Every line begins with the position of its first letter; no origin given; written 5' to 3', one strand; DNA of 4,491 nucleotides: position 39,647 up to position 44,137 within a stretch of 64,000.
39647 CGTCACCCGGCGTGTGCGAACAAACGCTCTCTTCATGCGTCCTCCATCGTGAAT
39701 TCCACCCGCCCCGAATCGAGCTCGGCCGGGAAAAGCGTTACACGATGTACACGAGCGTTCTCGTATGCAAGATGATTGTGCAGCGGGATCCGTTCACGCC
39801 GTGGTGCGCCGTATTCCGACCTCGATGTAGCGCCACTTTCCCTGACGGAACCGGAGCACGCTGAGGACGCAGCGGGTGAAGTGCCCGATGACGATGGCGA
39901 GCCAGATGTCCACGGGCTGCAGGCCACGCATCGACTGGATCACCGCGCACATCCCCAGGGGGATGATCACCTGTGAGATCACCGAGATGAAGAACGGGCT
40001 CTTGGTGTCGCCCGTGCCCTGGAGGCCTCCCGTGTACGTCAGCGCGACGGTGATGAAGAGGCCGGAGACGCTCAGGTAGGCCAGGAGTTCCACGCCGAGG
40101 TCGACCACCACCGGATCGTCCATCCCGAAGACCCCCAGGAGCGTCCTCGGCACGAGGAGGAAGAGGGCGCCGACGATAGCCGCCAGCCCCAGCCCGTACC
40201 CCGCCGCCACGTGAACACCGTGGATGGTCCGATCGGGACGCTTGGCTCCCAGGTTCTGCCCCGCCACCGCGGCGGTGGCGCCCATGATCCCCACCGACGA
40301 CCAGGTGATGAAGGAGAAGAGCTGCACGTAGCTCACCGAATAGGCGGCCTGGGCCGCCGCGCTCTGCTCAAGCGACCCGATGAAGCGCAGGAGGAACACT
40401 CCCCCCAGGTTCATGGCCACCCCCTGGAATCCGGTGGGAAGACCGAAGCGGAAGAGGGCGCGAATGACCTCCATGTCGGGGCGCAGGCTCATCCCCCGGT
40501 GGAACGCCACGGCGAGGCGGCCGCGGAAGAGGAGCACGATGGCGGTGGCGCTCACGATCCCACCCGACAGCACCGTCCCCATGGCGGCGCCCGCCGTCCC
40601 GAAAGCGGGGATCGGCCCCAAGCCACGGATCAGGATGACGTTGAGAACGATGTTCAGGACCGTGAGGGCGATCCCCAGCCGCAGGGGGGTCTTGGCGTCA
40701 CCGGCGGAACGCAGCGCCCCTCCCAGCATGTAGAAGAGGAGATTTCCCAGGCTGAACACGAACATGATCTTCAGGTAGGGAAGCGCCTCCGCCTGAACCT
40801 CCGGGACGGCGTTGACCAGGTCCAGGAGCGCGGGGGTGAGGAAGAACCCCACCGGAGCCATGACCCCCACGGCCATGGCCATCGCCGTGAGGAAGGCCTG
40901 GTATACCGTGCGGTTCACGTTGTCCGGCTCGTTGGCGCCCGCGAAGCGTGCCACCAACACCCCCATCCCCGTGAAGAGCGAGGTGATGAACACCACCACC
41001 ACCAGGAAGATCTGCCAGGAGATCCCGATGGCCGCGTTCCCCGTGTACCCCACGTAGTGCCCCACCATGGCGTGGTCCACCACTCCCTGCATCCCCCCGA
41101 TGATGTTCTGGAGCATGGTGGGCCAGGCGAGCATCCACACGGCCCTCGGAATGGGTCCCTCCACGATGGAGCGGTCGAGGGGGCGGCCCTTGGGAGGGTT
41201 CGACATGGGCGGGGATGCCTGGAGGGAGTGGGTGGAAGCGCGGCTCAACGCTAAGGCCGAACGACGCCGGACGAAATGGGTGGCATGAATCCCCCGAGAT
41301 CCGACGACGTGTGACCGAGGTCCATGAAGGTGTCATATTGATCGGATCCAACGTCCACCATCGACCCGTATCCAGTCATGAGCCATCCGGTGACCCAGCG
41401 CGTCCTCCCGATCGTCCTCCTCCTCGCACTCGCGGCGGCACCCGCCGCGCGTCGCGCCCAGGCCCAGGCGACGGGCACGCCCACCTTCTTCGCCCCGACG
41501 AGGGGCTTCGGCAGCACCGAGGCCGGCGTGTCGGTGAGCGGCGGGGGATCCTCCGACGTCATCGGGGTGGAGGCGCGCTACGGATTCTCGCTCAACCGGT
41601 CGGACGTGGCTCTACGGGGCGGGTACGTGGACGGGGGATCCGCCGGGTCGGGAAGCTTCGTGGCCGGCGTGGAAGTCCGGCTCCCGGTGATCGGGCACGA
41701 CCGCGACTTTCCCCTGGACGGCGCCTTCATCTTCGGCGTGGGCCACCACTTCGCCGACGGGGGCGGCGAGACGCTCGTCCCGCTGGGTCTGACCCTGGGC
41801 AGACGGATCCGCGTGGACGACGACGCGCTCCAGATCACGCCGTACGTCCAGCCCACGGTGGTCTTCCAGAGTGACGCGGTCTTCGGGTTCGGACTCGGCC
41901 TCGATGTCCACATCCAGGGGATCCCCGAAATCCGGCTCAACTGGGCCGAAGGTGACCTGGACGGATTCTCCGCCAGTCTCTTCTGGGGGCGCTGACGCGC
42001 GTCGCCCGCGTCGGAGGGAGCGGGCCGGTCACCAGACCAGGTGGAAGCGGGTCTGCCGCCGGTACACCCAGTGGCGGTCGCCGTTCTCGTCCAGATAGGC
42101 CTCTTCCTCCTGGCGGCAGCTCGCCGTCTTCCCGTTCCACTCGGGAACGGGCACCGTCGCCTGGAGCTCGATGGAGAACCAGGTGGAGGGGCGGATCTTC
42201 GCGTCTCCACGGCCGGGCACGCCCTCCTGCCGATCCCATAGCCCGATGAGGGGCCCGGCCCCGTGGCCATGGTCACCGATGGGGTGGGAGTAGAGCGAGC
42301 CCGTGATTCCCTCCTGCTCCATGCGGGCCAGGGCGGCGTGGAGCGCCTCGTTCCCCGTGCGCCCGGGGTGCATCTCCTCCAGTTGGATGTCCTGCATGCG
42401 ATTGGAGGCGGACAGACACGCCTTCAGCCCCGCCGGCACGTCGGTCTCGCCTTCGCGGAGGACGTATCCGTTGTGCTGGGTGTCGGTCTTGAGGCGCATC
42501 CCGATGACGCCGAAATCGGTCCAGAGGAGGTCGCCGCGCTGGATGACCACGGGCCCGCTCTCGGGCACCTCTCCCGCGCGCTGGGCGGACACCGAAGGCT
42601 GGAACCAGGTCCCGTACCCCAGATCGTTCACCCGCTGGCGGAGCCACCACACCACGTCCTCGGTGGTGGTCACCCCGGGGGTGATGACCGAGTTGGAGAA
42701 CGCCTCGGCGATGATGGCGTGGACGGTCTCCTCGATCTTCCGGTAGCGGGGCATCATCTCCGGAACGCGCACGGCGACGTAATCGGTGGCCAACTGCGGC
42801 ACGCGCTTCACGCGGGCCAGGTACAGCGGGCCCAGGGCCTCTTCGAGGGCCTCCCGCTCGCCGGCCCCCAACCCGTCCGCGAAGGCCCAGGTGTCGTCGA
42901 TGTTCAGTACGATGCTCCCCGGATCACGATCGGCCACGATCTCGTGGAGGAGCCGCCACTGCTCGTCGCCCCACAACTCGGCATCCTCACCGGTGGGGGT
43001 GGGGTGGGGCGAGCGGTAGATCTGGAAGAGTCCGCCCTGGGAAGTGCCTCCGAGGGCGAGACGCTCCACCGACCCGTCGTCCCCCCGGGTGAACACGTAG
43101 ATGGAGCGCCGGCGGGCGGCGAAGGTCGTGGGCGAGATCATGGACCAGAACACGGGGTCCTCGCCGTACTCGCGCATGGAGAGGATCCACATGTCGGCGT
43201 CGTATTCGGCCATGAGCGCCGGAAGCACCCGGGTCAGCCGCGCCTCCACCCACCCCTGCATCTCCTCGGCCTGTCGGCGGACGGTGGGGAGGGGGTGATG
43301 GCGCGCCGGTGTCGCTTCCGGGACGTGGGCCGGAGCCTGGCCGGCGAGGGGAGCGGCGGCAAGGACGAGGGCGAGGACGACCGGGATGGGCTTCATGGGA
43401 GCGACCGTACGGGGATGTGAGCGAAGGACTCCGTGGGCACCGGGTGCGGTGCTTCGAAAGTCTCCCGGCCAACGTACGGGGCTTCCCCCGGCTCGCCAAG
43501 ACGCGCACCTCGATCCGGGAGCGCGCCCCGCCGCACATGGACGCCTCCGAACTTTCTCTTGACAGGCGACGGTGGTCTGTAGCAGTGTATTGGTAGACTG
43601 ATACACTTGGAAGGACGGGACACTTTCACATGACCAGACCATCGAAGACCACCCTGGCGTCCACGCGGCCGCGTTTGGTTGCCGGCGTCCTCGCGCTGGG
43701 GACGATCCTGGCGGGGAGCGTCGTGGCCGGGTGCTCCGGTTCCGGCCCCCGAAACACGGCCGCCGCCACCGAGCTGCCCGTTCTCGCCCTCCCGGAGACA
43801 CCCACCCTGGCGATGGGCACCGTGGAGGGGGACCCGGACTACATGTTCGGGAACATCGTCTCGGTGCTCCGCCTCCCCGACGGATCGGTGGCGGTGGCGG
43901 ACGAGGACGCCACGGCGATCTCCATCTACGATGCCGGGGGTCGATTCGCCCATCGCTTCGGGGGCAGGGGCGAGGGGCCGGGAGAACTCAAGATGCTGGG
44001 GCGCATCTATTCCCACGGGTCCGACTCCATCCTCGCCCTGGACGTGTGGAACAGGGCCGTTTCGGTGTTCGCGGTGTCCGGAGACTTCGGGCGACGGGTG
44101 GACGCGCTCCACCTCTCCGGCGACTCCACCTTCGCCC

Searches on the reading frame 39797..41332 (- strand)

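Call 52: search_protein_families(library=pfam, proteins=[window:39797-41332:-], max_evalue=0.0001)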
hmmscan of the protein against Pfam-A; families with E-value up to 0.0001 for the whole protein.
window:39797-41332:- (512 aa): 1 family
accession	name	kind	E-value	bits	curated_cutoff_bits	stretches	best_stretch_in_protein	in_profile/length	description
PF01554.23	MatE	-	2.5e-42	144.7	24.9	2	71-233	1-161/161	MatE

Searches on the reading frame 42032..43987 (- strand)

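Call 52: search_protein_families(library=pfam, proteins=[window:42032-43987:-], max_evalue=0.0001)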
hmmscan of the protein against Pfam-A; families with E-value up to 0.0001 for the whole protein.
window:42032-43987:- (652 aa): 1 family
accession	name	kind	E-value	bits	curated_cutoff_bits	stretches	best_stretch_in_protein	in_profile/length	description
PF00557.29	Peptidase_M24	-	1.3e-11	45.1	23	1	417-627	5-201/208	Metallopeptidase family M24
